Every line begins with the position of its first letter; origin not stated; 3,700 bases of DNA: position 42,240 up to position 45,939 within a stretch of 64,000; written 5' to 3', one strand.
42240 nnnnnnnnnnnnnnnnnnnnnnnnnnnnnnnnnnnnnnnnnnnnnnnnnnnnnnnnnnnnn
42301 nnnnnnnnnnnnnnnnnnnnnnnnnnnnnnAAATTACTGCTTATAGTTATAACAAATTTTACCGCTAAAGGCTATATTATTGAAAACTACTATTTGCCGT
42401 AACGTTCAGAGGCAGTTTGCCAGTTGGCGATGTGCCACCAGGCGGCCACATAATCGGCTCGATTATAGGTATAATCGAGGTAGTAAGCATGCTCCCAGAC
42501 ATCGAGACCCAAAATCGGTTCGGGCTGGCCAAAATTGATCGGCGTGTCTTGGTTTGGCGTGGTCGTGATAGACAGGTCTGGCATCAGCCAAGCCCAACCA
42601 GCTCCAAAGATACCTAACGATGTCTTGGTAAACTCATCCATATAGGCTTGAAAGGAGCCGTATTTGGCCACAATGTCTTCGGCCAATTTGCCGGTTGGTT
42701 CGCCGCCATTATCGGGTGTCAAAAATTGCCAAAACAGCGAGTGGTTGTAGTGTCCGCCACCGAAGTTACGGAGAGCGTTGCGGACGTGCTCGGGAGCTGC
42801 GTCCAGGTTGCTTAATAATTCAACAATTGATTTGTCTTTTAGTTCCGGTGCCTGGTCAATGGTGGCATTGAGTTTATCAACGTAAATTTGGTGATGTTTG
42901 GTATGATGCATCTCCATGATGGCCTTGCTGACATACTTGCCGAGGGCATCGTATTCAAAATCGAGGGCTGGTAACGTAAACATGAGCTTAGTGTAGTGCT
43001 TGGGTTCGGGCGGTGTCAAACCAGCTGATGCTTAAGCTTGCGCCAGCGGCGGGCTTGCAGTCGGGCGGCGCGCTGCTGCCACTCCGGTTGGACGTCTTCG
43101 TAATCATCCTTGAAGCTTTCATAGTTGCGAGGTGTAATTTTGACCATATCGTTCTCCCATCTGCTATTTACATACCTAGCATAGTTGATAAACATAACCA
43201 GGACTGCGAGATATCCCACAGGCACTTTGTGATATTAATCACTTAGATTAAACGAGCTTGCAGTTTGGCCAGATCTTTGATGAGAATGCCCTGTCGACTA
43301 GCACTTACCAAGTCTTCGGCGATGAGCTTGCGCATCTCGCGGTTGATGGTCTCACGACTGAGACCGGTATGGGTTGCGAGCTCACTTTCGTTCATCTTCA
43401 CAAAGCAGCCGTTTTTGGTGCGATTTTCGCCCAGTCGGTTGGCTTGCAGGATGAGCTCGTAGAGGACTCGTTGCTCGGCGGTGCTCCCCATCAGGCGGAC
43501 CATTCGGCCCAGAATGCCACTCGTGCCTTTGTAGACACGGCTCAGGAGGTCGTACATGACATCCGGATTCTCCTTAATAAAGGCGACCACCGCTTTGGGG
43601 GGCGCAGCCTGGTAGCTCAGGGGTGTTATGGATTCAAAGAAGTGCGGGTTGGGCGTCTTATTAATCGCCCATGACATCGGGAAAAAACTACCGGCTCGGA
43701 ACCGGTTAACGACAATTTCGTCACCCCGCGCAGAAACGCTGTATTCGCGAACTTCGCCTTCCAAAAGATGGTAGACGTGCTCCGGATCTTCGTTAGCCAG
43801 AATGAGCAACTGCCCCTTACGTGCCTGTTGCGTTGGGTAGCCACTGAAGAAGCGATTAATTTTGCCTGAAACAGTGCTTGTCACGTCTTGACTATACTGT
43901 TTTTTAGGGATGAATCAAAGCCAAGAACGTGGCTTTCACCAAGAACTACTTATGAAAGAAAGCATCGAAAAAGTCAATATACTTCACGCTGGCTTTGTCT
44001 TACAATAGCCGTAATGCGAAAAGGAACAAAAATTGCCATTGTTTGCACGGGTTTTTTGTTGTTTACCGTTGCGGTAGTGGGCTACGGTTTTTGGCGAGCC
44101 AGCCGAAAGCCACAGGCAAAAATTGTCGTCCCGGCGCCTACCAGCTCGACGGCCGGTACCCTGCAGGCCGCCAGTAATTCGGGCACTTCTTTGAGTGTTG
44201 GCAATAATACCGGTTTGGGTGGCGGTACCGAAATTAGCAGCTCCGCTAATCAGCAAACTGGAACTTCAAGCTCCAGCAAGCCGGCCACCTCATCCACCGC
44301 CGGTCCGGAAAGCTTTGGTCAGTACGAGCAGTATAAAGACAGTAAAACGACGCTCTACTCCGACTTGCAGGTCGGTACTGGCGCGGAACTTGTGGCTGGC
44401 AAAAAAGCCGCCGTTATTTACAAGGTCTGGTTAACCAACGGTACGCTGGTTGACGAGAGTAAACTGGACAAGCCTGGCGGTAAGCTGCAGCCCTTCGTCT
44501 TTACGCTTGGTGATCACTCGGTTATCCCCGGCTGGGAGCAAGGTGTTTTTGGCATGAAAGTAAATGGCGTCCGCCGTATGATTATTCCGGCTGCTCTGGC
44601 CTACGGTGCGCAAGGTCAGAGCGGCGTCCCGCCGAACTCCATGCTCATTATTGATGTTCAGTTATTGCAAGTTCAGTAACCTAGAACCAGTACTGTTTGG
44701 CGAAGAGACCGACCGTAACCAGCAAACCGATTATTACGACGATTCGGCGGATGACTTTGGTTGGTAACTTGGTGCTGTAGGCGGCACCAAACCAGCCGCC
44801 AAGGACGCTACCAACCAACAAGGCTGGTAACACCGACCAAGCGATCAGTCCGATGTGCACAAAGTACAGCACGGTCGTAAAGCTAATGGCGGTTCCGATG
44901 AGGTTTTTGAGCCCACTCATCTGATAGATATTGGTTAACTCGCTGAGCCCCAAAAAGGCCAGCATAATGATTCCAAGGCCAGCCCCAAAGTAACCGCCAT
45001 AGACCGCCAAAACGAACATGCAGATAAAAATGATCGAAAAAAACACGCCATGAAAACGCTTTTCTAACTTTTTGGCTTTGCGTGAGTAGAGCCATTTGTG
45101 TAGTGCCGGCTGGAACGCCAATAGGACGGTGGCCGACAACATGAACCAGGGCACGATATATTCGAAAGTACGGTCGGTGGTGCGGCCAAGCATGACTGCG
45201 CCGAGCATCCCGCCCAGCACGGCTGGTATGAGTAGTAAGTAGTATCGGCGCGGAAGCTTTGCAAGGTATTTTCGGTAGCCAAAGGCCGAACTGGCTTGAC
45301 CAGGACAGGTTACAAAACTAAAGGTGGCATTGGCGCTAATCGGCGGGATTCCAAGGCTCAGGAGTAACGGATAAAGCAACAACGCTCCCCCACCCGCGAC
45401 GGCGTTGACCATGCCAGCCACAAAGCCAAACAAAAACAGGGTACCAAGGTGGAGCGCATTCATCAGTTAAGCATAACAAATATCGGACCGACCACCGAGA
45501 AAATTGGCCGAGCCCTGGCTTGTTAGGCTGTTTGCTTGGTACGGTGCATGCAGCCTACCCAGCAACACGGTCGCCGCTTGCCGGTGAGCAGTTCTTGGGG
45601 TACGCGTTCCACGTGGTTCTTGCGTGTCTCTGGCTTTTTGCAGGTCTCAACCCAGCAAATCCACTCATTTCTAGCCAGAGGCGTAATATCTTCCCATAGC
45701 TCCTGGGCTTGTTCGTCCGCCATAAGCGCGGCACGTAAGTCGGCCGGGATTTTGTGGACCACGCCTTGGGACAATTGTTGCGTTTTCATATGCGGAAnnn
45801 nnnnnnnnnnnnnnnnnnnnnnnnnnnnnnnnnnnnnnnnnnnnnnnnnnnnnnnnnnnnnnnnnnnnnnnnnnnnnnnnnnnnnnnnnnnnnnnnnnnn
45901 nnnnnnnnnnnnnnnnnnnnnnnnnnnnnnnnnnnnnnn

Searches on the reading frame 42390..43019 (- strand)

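Call 20: search_protein_families(library=pfam, proteins=[window:42390-43019:-], max_evalue=0.01)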
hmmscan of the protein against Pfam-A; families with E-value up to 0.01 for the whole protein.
window:42390-43019:- (209 aa): 2 families
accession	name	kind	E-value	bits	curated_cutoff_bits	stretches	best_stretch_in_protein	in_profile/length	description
PF02777.23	Sod_Fe_C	-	1.3e-33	115.5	20.9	1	108-206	1-102/102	Iron/manganese superoxide dismutases, C-terminal domain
PF00081.27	Sod_Fe_N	-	1.2e-23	83.8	27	1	14-100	2-81/82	Iron/manganese superoxide dismutases, alpha-hairpin domain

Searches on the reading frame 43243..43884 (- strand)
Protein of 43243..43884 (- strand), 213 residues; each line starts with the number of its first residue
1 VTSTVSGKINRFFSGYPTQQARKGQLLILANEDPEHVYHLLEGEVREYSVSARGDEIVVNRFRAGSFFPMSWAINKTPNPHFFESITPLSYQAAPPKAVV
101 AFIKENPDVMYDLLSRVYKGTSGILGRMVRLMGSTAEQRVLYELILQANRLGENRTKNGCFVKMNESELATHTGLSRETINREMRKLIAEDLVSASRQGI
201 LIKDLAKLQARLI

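Call 20: search_protein_families(library=pfam, proteins=[window:43243-43884:-], max_evalue=0.01)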
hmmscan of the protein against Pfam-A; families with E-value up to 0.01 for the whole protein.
window:43243-43884:- (213 aa): 5 families
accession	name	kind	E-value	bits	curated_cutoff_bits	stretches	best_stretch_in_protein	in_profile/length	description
PF13545.12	HTH_Crp_2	-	4.2e-12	46.3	27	1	141-210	7-69/70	Crp-like helix-turn-helix domain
PF00027.35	cNMP_binding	-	1.7e-09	38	27.5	1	19-105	2-88/89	Cyclic nucleotide-binding domain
PF25213.1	HVO_A0261_N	-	0.0045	17.3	35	0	165-196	26-57/86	HVO_A0261 N-terminal domain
PF13412.12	HTH_24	-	0.005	16.8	21.9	0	167-193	21-47/48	Winged helix-turn-helix DNA-binding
PF00392.27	GntR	-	0.0057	16.7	27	0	163-198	23-59/64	Bacterial regulatory proteins, gntR family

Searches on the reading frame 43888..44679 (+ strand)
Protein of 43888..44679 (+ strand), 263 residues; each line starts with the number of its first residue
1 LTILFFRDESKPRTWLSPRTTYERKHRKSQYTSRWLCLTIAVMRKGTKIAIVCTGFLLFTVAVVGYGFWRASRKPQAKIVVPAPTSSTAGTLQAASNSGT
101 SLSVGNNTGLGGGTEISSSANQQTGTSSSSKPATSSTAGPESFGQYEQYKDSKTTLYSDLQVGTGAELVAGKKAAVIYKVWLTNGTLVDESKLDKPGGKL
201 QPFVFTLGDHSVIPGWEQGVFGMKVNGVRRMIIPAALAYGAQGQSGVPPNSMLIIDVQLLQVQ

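Call 20: search_protein_families(library=pfam, proteins=[window:43888-44679:+], max_evalue=0.01)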
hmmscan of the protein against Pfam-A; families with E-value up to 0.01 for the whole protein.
window:43888-44679:+ (263 aa): 1 family
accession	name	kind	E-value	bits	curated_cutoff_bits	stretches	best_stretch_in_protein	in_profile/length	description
PF00254.34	FKBP_C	-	6.8e-22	78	21.1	1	168-260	5-94/94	FKBP-type peptidyl-prolyl cis-trans isomerase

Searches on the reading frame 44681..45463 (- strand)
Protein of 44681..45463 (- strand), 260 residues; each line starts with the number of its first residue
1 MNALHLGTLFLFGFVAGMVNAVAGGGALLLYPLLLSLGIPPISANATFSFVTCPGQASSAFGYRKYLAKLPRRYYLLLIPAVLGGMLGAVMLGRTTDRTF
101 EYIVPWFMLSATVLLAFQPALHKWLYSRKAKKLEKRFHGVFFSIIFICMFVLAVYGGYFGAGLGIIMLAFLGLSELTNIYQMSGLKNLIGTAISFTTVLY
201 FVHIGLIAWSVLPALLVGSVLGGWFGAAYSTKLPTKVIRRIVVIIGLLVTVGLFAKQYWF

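Call 20: search_protein_families(library=pfam, proteins=[window:44681-45463:-], max_evalue=0.01)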
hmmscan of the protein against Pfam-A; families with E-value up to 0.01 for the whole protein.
window:44681-45463:- (260 aa): 1 family
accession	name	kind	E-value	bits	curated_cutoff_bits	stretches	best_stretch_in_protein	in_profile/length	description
PF01925.25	TauE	-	9.7e-39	133.9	32.6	1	9-251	1-235/237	Sulfite exporter TauE/SafE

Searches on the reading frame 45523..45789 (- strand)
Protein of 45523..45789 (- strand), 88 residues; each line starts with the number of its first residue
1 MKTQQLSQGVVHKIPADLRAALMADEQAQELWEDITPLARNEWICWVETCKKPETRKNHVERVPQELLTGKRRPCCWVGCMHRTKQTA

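Call 20: search_protein_families(library=pfam, proteins=[window:45523-45789:-], max_evalue=0.01)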
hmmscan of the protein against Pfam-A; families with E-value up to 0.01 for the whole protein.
window:45523-45789:- (88 aa): 1 family
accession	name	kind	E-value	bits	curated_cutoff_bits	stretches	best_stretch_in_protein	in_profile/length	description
PF13376.11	OmdA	-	4.2e-17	62.3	25.6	1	13-67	3-57/60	Bacteriocin-protection, YdeI or OmpD-Associated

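Call 62: search_protein_families(library=ncbifam, proteins=[window:45523-45789:-], max_evalue=0.01)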
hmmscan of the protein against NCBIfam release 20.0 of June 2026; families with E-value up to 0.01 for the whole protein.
window:45523-45789:- (88 aa): 0 families
